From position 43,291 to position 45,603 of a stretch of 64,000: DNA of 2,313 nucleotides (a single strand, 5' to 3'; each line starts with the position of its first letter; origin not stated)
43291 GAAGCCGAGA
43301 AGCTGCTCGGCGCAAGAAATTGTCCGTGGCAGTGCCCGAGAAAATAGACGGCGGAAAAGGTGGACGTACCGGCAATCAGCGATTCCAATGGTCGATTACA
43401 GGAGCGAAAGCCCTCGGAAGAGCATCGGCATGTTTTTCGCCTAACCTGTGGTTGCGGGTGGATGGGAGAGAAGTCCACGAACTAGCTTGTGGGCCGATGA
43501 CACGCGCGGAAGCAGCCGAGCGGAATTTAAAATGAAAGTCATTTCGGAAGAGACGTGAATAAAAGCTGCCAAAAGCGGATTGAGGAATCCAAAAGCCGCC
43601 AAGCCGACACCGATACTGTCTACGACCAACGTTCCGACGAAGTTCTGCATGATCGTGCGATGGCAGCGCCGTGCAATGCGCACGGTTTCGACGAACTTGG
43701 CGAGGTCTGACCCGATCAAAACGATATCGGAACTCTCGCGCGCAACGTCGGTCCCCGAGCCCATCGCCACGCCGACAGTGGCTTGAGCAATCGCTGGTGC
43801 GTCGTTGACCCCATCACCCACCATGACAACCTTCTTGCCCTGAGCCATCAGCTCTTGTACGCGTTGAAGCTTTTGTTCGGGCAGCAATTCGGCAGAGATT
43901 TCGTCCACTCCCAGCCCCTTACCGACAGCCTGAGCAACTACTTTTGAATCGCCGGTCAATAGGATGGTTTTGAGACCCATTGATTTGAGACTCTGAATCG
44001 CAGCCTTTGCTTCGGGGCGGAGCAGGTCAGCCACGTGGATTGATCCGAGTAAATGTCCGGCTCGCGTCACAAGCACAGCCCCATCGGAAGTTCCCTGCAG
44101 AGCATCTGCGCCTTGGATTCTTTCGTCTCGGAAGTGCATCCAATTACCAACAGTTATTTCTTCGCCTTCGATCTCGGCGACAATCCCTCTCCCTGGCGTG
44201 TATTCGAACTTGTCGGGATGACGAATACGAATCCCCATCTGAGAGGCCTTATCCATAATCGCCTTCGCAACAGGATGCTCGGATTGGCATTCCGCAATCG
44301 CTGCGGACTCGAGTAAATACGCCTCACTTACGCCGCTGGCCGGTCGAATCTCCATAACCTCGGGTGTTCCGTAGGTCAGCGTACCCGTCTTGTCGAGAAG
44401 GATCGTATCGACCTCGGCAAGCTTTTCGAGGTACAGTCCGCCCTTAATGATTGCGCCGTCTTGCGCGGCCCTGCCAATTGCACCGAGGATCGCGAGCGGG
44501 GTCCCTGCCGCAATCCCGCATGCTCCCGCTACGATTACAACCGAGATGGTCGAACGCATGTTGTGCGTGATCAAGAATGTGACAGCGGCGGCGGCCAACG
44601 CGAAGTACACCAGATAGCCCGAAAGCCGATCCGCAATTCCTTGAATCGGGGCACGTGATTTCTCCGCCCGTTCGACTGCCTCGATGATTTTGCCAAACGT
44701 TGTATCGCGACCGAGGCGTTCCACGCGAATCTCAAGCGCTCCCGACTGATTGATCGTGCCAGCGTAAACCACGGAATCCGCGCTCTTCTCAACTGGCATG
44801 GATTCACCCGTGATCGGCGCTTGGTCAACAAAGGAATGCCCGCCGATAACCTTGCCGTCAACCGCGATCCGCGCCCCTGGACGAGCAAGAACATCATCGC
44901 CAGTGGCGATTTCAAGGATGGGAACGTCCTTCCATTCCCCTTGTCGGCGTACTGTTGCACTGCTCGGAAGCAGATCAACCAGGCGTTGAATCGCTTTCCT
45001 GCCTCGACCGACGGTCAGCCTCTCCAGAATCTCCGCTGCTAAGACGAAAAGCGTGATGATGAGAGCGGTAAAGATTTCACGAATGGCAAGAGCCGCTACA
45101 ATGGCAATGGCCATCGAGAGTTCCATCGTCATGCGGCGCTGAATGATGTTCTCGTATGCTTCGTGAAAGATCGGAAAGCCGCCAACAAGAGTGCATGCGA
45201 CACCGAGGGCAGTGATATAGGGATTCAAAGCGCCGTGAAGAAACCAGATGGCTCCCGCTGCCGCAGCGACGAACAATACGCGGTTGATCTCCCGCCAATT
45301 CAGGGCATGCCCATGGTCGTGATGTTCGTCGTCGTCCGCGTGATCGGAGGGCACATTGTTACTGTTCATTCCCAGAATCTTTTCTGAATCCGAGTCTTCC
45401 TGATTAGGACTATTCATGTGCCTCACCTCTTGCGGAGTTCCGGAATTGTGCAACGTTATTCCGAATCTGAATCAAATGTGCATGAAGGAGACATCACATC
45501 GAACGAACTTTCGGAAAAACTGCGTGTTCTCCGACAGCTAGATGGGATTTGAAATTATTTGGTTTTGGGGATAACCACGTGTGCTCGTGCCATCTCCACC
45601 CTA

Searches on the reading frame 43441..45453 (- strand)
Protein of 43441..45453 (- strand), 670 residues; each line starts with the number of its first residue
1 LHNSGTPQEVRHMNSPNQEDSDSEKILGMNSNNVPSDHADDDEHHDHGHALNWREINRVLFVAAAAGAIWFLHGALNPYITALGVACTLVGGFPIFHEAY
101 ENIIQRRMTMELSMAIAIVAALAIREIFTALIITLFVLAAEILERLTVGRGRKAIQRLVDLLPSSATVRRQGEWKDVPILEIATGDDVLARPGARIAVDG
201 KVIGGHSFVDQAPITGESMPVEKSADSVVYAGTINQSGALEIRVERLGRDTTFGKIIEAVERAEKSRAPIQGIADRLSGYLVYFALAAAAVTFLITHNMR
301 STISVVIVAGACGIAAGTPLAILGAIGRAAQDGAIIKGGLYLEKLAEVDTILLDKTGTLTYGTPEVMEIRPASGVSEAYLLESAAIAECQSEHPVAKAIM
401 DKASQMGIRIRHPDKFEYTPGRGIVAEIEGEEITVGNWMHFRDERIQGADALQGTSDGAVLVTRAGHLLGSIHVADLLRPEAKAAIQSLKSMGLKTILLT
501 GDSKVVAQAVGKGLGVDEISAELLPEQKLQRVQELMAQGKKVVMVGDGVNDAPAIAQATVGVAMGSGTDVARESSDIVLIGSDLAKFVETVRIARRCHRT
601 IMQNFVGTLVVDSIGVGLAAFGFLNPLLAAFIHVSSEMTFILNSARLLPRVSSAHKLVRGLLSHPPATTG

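Call 10: search_protein_families(library=pfam, proteins=[window:43441-45453:-], max_evalue=0.001)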
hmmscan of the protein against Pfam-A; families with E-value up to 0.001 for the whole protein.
window:43441-45453:- (670 aa): 4 families
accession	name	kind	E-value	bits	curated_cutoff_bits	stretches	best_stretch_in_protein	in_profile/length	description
PF00122.25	E1-E2_ATPase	-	2.8e-45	154.5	28.1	1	161-331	2-180/181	E1-E2 ATPase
PF00702.32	Hydrolase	-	4.3e-34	119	26.4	1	348-558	1-190/191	haloacid dehalogenase-like hydrolase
PF12710.13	HAD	-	1.2e-06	29.5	27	1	462-554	70-187/189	haloacid dehalogenase-like hydrolase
PF08282.18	Hydrolase_3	-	2e-06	28.2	20.9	1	533-578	197-242/255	haloacid dehalogenase-like hydrolase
